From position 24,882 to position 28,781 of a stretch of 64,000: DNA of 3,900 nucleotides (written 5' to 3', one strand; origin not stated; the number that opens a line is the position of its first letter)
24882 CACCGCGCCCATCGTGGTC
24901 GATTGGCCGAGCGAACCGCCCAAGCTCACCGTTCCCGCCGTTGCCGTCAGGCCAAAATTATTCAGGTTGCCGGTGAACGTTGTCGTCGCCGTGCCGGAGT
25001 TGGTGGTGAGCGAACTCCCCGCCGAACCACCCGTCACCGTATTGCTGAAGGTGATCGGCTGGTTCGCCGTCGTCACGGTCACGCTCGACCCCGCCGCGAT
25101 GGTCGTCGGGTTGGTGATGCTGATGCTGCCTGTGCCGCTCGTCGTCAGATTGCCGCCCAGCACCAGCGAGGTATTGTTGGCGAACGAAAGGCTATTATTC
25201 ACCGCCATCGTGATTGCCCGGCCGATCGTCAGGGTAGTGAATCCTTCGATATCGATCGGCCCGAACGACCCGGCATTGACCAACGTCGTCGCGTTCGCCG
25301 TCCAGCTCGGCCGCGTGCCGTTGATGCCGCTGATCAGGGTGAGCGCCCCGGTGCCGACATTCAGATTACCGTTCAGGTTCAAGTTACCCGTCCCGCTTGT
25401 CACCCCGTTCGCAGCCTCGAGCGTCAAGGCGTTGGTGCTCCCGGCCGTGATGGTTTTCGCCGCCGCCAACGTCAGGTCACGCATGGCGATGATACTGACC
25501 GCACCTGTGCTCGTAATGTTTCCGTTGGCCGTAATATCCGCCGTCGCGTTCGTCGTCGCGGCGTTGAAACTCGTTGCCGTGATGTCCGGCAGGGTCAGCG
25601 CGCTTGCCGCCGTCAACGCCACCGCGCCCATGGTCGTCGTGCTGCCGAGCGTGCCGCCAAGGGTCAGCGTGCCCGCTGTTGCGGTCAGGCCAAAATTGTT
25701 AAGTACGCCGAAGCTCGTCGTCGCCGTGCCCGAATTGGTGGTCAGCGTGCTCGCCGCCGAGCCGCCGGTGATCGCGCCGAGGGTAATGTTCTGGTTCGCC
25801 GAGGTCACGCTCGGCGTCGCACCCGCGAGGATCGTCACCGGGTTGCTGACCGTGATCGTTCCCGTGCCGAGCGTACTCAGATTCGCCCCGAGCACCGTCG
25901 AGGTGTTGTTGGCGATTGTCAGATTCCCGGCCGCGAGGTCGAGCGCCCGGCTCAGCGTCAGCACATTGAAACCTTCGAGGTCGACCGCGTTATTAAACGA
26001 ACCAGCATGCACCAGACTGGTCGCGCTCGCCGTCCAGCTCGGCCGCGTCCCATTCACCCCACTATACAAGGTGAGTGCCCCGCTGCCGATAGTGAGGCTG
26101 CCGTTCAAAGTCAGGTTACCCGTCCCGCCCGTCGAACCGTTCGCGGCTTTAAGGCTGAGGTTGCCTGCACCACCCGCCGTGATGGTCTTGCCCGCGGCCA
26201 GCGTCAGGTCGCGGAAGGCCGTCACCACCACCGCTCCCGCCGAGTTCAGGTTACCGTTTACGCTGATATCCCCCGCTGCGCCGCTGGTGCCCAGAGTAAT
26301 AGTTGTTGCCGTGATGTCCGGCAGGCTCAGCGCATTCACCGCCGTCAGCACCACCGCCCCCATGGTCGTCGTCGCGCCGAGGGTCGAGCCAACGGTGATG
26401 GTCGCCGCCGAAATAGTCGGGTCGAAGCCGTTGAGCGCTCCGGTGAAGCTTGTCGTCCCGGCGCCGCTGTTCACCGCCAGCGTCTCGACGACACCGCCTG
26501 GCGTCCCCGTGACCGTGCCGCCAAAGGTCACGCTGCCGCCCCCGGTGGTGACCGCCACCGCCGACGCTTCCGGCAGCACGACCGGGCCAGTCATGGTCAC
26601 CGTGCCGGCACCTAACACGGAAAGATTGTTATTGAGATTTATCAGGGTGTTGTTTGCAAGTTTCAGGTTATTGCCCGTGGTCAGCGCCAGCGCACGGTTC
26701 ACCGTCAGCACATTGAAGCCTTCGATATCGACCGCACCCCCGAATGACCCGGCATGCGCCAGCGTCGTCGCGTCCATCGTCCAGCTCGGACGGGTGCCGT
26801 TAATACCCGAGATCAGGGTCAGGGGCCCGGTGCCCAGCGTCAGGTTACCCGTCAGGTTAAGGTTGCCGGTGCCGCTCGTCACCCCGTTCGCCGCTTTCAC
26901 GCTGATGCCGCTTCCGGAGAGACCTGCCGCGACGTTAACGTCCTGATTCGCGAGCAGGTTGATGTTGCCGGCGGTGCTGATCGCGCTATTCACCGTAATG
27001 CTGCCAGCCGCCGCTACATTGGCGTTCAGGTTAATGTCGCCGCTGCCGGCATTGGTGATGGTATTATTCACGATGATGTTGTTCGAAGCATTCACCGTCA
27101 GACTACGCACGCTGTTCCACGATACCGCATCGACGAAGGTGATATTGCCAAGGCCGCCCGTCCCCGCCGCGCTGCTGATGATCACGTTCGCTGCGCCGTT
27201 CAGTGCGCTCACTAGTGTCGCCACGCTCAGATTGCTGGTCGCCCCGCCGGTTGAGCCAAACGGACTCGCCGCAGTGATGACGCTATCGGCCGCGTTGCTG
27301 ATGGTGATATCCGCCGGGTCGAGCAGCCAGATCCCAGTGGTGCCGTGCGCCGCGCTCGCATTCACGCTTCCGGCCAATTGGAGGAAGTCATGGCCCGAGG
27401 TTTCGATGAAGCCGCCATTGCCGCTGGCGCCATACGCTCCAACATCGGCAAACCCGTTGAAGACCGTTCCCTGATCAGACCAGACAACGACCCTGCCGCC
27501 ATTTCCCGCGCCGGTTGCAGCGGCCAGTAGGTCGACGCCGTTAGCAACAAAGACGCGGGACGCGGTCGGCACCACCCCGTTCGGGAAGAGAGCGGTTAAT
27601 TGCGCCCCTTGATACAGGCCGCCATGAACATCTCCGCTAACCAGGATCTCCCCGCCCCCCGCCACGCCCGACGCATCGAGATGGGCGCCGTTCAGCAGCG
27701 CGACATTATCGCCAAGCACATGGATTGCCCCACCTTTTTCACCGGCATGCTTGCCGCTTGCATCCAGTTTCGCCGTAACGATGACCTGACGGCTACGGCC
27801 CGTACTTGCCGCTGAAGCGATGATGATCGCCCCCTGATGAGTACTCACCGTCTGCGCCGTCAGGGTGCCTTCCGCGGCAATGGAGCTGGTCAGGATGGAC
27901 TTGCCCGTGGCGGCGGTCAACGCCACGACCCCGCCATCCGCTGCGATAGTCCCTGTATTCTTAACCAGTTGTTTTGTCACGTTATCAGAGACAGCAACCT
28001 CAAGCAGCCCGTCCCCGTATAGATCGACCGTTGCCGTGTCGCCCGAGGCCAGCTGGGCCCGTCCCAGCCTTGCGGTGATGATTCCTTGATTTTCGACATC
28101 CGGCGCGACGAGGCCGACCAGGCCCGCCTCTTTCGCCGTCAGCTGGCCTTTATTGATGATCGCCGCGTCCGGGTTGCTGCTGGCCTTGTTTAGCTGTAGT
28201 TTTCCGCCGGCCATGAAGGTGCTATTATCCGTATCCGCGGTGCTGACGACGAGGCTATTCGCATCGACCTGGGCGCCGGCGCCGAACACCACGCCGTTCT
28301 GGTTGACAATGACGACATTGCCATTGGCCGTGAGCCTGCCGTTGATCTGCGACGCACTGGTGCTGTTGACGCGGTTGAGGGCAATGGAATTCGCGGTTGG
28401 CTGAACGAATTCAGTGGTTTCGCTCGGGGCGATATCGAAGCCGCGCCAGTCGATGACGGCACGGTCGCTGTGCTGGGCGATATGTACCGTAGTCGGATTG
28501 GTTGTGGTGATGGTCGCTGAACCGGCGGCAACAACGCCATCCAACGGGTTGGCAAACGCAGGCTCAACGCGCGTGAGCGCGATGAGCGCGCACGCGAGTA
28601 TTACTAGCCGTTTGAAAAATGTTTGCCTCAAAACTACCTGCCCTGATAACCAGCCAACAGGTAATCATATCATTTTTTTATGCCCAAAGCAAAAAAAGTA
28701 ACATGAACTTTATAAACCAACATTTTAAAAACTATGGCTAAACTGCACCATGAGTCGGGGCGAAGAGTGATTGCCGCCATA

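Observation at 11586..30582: Two-partner secretion locus encoding a 5,681-aa repeat adhesin next to tRNA-Arg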

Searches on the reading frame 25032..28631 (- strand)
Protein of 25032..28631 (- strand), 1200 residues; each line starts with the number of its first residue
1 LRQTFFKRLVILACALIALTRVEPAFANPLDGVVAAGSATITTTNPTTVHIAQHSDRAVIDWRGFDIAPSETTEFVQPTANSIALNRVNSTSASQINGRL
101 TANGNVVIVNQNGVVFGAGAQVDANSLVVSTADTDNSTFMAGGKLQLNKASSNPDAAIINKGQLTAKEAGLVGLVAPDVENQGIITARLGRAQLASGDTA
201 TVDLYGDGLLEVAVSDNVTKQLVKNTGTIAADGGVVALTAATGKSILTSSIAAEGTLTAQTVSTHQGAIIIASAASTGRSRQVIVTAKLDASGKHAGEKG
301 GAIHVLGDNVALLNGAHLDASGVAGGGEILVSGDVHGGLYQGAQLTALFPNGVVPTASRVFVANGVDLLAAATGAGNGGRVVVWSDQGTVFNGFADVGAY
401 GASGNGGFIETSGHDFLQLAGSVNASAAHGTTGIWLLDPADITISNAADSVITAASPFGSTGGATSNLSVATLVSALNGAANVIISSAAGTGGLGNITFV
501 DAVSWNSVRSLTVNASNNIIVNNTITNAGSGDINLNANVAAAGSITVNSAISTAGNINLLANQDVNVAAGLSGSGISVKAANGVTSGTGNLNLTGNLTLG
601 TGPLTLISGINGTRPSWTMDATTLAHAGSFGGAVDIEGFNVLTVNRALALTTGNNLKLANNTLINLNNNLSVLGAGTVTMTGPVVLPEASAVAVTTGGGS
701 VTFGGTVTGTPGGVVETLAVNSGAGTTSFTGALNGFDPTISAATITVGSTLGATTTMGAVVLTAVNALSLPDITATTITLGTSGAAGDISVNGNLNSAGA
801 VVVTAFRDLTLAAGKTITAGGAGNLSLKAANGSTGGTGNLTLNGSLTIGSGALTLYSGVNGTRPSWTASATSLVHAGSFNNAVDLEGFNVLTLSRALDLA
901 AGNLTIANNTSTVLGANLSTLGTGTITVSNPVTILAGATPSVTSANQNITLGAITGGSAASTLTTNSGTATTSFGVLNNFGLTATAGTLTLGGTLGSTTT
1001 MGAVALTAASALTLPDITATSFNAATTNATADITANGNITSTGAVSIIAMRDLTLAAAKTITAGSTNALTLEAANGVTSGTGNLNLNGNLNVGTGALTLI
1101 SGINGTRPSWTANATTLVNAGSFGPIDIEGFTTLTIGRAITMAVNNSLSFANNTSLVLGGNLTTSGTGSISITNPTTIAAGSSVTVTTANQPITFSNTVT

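Call 30: search_solved_structures(query=window:25032-28631:-, max_evalue=0.001, show_alignments=1)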
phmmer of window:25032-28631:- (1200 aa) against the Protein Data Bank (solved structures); distinct sequences matched with E-value up to 0.001: 5.
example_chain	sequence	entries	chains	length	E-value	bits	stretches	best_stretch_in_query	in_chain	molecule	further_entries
8vba_A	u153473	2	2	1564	3e-62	214.1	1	22-596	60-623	EtpA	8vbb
8cpk_A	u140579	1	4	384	7.2e-52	179.8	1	27-428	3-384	EtpA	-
2odl_A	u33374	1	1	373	1.1e-32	116.2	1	34-417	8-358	Adhesin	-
4i84_A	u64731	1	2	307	9.6e-29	103.2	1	33-273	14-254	Heme/hemopexin-binding protein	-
4rm6_A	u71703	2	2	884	5.7e-28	100.7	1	32-273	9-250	Heme/hemopexin-binding protein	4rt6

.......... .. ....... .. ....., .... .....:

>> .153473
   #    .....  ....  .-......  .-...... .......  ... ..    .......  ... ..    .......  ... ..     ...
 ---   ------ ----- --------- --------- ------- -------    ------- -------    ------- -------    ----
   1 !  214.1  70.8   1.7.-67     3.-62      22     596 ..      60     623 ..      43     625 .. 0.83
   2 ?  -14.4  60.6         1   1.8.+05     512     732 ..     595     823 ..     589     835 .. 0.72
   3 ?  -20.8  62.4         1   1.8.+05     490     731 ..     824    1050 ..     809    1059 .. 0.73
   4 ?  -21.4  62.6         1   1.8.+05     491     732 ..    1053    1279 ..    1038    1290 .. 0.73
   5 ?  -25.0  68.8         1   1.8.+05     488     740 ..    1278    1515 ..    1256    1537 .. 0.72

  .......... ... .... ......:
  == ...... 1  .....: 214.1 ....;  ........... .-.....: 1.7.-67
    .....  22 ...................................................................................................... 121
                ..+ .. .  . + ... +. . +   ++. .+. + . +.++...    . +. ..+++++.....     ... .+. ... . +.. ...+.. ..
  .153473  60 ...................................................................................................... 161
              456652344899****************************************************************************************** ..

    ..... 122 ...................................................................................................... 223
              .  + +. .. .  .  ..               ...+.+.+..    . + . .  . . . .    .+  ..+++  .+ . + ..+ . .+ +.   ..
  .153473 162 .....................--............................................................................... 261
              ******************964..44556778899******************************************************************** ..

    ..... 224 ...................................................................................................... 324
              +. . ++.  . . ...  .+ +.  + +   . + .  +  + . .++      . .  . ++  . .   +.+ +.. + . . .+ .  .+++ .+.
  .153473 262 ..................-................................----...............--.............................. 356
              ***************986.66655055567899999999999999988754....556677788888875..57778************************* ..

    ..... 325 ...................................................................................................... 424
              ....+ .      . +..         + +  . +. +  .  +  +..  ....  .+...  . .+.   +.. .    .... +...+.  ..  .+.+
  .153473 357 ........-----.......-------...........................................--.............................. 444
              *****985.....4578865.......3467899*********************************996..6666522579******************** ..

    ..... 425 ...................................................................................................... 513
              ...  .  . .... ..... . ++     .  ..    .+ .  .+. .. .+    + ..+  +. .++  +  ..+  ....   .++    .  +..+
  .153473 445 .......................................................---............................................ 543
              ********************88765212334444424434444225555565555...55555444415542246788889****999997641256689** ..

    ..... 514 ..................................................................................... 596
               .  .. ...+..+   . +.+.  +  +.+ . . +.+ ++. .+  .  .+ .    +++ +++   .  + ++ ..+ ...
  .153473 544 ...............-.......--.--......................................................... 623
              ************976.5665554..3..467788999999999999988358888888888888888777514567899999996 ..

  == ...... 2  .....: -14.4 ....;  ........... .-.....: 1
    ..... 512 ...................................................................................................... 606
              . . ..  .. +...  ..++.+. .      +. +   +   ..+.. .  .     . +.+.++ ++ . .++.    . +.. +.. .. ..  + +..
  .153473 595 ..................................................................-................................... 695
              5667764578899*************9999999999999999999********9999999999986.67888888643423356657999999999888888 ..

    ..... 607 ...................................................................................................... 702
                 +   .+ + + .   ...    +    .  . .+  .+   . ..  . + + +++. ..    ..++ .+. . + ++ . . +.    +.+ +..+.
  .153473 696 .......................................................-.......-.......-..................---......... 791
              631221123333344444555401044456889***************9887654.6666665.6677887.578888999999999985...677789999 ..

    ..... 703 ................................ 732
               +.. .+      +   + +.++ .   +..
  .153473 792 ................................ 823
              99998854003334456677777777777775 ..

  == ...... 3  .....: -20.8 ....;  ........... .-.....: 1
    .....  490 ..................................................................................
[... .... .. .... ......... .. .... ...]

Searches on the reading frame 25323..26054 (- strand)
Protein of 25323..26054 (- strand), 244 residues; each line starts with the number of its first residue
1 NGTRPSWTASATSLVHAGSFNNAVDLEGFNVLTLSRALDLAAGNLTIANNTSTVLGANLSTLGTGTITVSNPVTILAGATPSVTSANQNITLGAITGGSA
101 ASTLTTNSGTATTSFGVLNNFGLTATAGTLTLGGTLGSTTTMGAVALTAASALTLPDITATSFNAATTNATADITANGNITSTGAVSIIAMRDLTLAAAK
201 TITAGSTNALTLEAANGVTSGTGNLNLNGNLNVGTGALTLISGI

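Call 31: predict_structure(alignment_id=A2)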
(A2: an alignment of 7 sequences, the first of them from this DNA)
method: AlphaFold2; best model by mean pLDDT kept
length: 244 residues; sequences in the alignment: 7
mean_pLDDT: 90.8   pTM: 0.89
mean pLDDT of the five models: 90.8, 90.6, 90.4, 89.2, 87.4
residues with pLDDT >= 90: 181; 70-90: 50; 50-70: 11; < 50: 2
segments of 3 or more residues with pLDDT < 50: none
pLDDT, mean of each block of 10 residues (from residue 1): 64 74 81 90 86 95 87 95 95 93 96 96 97 93 97 96 95 96 97 96 94 85 91 93 81
secondary structure, 60 per line:
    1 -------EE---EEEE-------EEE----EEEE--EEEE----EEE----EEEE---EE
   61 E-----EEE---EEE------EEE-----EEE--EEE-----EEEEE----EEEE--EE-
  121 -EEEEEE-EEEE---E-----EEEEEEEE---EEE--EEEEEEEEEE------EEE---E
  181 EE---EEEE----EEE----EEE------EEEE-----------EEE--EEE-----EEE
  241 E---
elements in order: E13-16 E24-26 E31-34 E37-40 E45-47 E52-55 E59-61 E67-69 E73-75 E82-84 E90-92 E95-97 E103-107 E112-115 E122-127 E129-132 E142-149 E153-155 E158-167 E174-176 E180-182 E186-189 E194-196 E201-203 E210-213 E225-227 E230-232 E238-241

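Call 33: search_protein_representatives(alignment_id=A2)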
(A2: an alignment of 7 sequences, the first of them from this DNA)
Query: 7 sequences, 247 profile positions. Proteins with E-value up to 0.001 (for the whole library): 95; up to 1e-10: 44; up to 1e-30: 16. The best 95 are listed.
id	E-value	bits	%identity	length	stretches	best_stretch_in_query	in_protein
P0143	1.8e-220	744.9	-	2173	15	1-247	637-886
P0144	8.2e-169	575.7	-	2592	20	179-246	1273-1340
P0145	1.4e-167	571.7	-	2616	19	167-247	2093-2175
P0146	6.2e-151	517.2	-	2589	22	167-247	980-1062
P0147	1.0e-117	408.3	-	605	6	1-247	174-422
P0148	3.6e-112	390.2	-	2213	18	107-247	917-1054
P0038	2.0e-101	355.0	-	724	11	172-247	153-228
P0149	1.4e-98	345.7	-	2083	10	178-247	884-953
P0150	1.3e-84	299.9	-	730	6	1-186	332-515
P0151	1.1e-71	257.5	-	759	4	1-224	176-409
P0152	3.8e-64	232.9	-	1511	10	164-247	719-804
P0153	1.2e-54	201.9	-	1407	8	172-247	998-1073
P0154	2.1e-46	174.8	-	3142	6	2-240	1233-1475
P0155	3.5e-41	157.7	-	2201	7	160-247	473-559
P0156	1.7e-34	135.8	-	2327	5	65-247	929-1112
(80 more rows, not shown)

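Call 35: fold_search(model_id=the predicted structure, library=pdb)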
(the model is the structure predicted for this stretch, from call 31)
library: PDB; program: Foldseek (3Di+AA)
matches with E <= 10: 111; with E <= 0.001: 0
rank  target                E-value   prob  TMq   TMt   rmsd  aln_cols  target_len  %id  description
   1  4i84_A                2.2e-01  0.38  0.32  0.28  12.5       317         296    8  The crystal structure of the Haemophilus influenzae HxuA secretion domain involved in the two-partner secretion pathwa (released 2013-11-13)
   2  7muq_AM               2.4e-01  0.12  0.20  0.22  12.8       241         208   12  Reconstruction of the Legionella pneumophila Dot/Icm T4SS 3DVA Map 1 (released 2021-10-06)
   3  1rwr                  2.8e-01  0.54  0.37  0.32  11.5       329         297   10  Crystal structure of filamentous hemagglutinin secretion domain (released 2004-04-13)
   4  2odl                  4.6e-01  0.25  0.31  0.23  12.3       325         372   11  Crystal structure of the HMW1 secretion domain from Haemophilus influenzae (released 2007-08-21)
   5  8cpk_B                5.1e-01  0.16  0.30  0.22  12.6       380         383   11  Crystal structure of EtpA secretion domain from Enterotoxigenic Escherichia coli (released 2024-01-10)
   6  1vh4_B                7.7e-01  0.04  0.16  0.13  15.8       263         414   10  Crystal structure of a stabilizer of iron transporter (released 2003-12-30)
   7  4e79_C                9.5e-01  0.06  0.17  0.14  13.5       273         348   10  Structure of LpxD from Acinetobacter baumannii at 2.66A resolution (P4322 form) (released 2013-01-16)
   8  6pzl                  1.1e+00  0.04  0.16  0.17  14.1       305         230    8  P. mirabilis hemolysin A mutant - Q125A (released 2020-08-05)
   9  5awf_B                1.1e+00  0.02  0.15  0.11  17.4       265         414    9  Crystal structure of SufB-SufC-SufD complex from Escherichia coli (released 2015-11-11)
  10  7xzd_A                1.2e+00  0.05  0.18  0.13  15.0       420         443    9  Mutant (F179A) of the N-terminal domain of fucoidan lyase FdlA (released 2022-09-28)
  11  4phb                  1.3e+00  0.10  0.29  0.28  10.8       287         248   14  Structure of the polysaccharide lyase-like protein Cthe_2159 from C. thermocellum, Gadolinium derivative (released 2014-08-27)
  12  5kdk                  1.4e+00  0.05  0.19  0.20  15.2       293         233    8  Truncated hemolysin A from P. mirabilis at 2.0 Angstroms resolution crystallized in a high salt condition (released 2017-06-14)
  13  4peu                  1.5e+00  0.10  0.32  0.32   9.6       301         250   12  Structure of the polysaccharide lyase-like protein Cthe_2159 from C. thermocellum, native form with Calcium bound (released 2014-10-01)
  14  8cpk_A                1.6e+00  0.10  0.30  0.22  11.7       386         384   12  Crystal structure of EtpA secretion domain from Enterotoxigenic Escherichia coli (released 2024-01-10)
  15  4w8r                  1.7e+00  0.06  0.19  0.20  14.4       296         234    7  Crystal structure of hemolysin A Y134F from P. mirabilis at 1.5 Angstroms resolution (released 2015-10-07)
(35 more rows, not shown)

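Call 36: find_encoding_contigs(protein=P0143, flank=10000, max_places=4)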
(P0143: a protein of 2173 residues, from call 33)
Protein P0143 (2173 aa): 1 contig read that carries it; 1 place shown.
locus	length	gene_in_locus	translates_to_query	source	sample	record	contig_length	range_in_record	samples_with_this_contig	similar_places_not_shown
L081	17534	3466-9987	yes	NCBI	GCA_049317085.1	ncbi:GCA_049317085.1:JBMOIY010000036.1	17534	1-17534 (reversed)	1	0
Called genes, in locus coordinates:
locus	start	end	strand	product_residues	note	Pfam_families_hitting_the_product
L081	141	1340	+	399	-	PF03453:MoeA_N, PF00994:MoCF_biosynth, PF03454:MoeA_C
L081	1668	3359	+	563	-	PF08479:POTRA_2, PF03865:ShlB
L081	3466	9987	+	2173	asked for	PF05860:TPS, PF18657:YDG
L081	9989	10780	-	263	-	PF01435:Peptidase_M48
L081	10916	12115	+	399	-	PF00180:Iso_dh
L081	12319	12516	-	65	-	PF04070:DUF378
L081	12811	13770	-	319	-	PF02899:Phage_int_SAM_1, PF13495:Phage_int_SAM_4, PF00589:Phage_integrase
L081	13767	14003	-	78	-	-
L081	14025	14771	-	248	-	PF04340:DUF484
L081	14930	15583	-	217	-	PF00923:TAL_FSA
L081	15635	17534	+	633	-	PF17764:PriA_3primeBD, PF00270:DEAD, PF04851:ResIII, PF00271:Helicase_C (faint), PF18319:Zn_ribbon_PriA (weak)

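Call 64: list_cluster_members(proteins=[P0143, P0144, P0145, P0146, P0148, P0149, P0153, P0154, P0155, P0156])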
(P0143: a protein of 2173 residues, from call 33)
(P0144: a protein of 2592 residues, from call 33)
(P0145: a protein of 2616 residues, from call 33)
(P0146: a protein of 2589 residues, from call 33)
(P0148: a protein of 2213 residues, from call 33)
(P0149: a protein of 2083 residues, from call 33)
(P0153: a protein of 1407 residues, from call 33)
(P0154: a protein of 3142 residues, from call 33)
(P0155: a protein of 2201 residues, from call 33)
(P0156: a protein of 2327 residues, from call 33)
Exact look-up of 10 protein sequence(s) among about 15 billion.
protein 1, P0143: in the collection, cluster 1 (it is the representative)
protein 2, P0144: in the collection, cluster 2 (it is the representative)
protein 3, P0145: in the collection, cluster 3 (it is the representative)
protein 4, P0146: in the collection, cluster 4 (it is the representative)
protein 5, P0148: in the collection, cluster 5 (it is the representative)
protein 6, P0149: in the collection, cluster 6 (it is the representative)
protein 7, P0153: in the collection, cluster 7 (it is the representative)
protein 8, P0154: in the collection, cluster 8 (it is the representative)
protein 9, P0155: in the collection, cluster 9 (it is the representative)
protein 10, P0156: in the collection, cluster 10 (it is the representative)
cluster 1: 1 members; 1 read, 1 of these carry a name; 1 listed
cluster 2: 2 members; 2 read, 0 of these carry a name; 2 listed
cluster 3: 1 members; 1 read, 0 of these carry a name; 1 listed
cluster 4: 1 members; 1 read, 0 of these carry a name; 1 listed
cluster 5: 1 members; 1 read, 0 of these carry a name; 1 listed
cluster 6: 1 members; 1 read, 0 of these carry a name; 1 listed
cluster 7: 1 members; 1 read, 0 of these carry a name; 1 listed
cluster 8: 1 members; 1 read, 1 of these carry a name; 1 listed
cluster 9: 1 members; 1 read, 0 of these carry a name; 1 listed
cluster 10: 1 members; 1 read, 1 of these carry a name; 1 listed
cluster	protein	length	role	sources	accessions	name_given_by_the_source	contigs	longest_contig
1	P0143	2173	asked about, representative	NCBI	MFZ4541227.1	MAG: filamentous hemagglutinin N-terminal domain-containing protein [Rickettsiales ...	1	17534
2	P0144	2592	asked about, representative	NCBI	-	-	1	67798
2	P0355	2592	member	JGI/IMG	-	-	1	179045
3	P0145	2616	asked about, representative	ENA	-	-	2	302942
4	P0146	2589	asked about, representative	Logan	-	-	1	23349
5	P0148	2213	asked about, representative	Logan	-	-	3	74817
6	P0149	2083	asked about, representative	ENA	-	-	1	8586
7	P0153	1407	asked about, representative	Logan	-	-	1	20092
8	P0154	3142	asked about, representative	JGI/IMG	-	trimeric autotransporter adhesin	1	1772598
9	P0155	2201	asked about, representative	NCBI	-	-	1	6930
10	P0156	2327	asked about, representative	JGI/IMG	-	trimeric autotransporter adhesin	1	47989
